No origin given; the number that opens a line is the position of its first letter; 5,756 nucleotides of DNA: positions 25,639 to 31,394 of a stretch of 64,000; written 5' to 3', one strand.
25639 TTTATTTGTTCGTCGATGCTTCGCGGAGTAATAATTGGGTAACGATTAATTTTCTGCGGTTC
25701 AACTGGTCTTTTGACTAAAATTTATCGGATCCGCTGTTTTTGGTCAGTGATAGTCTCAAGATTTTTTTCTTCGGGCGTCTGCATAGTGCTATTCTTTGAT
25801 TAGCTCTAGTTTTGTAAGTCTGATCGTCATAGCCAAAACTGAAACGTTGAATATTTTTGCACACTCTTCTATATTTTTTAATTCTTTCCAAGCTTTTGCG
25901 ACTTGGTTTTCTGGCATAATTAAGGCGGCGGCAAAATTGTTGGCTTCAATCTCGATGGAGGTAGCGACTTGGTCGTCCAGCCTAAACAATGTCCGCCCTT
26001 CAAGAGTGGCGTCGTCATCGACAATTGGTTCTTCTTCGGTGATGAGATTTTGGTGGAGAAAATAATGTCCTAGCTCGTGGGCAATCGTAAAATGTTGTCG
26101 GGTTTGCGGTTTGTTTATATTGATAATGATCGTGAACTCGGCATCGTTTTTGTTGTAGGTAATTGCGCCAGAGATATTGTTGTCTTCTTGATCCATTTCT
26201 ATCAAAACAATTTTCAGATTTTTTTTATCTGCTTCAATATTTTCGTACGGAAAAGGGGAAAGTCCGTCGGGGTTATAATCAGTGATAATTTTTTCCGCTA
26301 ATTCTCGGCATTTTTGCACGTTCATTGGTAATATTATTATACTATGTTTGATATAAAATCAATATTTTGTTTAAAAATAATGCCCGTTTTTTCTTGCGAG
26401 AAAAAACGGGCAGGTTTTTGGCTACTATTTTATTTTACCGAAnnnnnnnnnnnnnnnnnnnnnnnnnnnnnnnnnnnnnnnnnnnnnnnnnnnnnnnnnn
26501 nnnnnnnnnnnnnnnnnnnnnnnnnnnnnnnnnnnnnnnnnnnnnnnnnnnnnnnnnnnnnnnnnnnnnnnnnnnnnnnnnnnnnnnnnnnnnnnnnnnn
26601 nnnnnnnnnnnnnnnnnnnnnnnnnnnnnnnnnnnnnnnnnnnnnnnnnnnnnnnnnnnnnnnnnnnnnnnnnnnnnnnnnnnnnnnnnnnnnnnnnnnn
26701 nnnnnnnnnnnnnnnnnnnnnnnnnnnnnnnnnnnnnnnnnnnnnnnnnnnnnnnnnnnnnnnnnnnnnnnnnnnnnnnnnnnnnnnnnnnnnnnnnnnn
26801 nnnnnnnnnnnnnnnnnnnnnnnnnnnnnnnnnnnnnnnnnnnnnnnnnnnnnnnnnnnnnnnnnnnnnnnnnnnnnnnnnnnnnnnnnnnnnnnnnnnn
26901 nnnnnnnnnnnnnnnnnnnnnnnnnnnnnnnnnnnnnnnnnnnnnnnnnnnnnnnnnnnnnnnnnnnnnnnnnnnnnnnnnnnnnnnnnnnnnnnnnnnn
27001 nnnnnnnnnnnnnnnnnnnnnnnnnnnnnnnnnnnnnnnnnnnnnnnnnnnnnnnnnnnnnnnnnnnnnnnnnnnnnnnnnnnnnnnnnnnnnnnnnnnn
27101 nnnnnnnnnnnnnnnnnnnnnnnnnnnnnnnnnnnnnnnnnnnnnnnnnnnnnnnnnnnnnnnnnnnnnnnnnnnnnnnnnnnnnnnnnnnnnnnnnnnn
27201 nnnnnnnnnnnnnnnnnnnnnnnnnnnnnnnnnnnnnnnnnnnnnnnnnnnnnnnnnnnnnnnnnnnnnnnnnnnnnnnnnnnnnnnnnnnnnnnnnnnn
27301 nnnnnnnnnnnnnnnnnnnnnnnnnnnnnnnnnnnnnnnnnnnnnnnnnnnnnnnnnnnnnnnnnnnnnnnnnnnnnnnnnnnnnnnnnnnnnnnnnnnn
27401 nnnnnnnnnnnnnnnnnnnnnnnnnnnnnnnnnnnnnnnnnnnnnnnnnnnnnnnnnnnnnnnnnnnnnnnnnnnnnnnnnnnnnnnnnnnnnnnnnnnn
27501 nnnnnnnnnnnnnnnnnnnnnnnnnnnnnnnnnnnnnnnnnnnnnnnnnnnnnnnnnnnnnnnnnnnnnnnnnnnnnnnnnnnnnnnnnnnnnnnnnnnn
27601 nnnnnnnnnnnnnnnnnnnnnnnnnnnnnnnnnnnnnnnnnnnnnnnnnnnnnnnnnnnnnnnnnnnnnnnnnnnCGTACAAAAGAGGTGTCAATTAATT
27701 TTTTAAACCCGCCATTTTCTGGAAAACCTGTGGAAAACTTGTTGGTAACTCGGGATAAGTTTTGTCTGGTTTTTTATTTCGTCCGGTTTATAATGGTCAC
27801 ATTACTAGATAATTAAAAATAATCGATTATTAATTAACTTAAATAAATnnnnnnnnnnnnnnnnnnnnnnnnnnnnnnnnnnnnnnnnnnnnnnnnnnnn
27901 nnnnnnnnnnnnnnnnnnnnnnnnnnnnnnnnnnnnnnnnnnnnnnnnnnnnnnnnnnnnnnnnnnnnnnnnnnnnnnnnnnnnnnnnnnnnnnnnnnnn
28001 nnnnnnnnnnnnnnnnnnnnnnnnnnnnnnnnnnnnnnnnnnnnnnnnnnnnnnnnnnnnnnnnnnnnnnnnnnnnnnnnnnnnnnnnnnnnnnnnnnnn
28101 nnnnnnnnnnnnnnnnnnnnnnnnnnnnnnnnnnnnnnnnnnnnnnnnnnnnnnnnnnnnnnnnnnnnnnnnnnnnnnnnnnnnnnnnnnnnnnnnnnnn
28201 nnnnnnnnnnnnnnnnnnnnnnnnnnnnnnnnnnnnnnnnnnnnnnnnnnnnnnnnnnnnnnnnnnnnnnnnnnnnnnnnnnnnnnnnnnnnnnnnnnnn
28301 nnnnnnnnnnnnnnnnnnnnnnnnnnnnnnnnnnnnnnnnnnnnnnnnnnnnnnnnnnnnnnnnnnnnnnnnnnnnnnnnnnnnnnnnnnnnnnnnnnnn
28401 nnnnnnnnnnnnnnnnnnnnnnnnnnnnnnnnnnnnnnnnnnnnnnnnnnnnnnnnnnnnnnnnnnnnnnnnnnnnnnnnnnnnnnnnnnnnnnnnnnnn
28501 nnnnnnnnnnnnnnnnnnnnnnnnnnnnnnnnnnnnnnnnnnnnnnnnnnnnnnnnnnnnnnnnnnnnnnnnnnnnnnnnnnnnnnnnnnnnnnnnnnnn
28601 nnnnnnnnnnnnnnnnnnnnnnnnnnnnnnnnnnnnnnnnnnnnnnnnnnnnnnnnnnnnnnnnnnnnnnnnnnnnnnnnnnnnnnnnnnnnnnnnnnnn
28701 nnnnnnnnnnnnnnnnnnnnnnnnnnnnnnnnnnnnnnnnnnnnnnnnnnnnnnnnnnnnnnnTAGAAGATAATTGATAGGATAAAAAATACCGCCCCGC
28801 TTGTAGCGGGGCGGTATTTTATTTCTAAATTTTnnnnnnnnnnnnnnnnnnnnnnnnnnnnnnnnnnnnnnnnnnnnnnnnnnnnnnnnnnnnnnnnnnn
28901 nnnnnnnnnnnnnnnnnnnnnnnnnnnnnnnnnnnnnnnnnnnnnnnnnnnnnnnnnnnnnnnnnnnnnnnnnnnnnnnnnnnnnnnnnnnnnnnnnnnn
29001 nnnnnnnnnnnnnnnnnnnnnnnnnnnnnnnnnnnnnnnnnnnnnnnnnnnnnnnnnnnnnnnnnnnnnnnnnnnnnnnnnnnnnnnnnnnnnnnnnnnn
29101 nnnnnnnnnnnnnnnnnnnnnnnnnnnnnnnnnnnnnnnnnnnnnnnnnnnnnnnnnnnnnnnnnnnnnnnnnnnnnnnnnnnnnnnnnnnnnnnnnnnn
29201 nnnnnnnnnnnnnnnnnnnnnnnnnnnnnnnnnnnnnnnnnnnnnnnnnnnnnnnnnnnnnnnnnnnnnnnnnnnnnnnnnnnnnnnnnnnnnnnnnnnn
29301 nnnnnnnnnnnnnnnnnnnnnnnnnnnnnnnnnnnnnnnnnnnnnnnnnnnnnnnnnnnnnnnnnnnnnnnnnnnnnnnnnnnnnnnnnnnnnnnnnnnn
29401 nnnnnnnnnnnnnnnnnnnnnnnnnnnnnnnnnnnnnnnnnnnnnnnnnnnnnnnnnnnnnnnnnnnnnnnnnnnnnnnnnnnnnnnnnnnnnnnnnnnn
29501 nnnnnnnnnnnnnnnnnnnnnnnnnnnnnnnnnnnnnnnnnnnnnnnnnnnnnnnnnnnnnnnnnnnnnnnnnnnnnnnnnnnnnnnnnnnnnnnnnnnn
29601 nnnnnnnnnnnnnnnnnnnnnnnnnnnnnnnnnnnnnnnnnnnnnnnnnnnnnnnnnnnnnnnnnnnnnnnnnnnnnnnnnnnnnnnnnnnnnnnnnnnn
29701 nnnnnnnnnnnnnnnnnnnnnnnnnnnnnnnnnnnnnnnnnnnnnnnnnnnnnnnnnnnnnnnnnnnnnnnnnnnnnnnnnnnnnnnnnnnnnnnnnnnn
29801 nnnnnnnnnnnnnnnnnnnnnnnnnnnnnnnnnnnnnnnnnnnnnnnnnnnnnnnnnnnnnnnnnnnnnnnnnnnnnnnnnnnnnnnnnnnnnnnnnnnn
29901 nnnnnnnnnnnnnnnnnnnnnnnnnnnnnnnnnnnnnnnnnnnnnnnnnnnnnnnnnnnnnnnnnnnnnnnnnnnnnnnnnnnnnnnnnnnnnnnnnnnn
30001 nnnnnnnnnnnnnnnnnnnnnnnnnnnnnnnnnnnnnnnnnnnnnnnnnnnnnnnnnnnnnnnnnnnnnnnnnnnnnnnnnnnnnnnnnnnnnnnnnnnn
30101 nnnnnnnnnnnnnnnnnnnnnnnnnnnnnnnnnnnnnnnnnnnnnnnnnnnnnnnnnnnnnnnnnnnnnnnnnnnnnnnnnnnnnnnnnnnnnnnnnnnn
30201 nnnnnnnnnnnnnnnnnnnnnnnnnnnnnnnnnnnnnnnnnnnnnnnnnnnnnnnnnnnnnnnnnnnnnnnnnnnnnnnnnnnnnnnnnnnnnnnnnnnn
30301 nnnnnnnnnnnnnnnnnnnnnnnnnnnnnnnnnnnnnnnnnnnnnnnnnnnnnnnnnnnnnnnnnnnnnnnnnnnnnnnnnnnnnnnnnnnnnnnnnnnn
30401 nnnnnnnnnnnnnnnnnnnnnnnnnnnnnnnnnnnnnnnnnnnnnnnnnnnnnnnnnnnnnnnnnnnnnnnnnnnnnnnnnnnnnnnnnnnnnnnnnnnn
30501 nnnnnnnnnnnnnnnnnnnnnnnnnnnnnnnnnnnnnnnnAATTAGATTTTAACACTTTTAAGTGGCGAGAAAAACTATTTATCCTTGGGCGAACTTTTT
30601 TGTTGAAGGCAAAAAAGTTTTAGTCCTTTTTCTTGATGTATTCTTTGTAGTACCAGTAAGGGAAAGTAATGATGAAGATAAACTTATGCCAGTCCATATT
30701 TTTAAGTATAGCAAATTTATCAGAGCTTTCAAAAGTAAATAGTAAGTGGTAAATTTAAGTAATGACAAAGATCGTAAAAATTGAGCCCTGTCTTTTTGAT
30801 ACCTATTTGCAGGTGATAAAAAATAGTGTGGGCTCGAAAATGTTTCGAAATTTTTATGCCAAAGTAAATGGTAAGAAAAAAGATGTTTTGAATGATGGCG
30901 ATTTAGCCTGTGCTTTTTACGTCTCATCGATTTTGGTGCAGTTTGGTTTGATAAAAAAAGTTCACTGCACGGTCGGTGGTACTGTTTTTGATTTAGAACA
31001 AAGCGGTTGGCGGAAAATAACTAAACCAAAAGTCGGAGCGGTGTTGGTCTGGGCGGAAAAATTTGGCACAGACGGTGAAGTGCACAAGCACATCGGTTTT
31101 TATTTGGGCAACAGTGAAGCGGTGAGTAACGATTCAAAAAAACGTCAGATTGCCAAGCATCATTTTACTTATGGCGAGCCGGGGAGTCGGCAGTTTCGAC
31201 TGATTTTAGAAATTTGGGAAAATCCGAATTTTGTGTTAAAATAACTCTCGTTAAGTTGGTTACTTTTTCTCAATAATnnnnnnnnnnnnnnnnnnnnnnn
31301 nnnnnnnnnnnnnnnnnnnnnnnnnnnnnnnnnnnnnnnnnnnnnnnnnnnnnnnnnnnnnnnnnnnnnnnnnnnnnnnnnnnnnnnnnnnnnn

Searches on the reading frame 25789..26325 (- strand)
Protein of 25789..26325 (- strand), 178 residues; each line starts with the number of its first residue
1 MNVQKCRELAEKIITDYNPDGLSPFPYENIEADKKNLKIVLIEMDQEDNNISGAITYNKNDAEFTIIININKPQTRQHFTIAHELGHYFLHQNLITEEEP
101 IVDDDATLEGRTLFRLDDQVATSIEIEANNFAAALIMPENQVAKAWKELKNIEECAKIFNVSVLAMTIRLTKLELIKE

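Call 38: search_protein_families(library=pfam, proteins=[window:25789-26325:-], max_evalue=0.01)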
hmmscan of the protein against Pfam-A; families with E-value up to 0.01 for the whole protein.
window:25789-26325:- (178 aa): 2 families
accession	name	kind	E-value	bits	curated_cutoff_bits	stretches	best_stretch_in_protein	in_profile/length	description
PF06114.19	Peptidase_M78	-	1.5e-21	76.9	22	1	37-171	4-123/123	IrrE N-terminal-like domain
PF19527.4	DUF6055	-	0.0008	18.9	27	1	29-141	86-179/417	Family of unknown function (DUF6055)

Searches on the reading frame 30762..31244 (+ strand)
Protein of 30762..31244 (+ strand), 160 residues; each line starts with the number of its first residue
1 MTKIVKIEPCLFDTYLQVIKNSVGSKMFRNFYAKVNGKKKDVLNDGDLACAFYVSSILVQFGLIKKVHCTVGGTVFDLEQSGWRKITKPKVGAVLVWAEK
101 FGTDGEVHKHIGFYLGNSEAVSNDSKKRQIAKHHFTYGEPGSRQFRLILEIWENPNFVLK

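Call 38: search_protein_families(library=pfam, proteins=[window:30762-31244:+], max_evalue=0.01)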
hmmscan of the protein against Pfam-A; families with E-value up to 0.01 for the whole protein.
window:30762-31244:+ (160 aa): 1 family
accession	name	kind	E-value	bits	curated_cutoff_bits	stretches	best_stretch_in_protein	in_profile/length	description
PF05257.22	CHAP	-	0.0014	19.5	26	1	49-114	10-66/81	CHAP domain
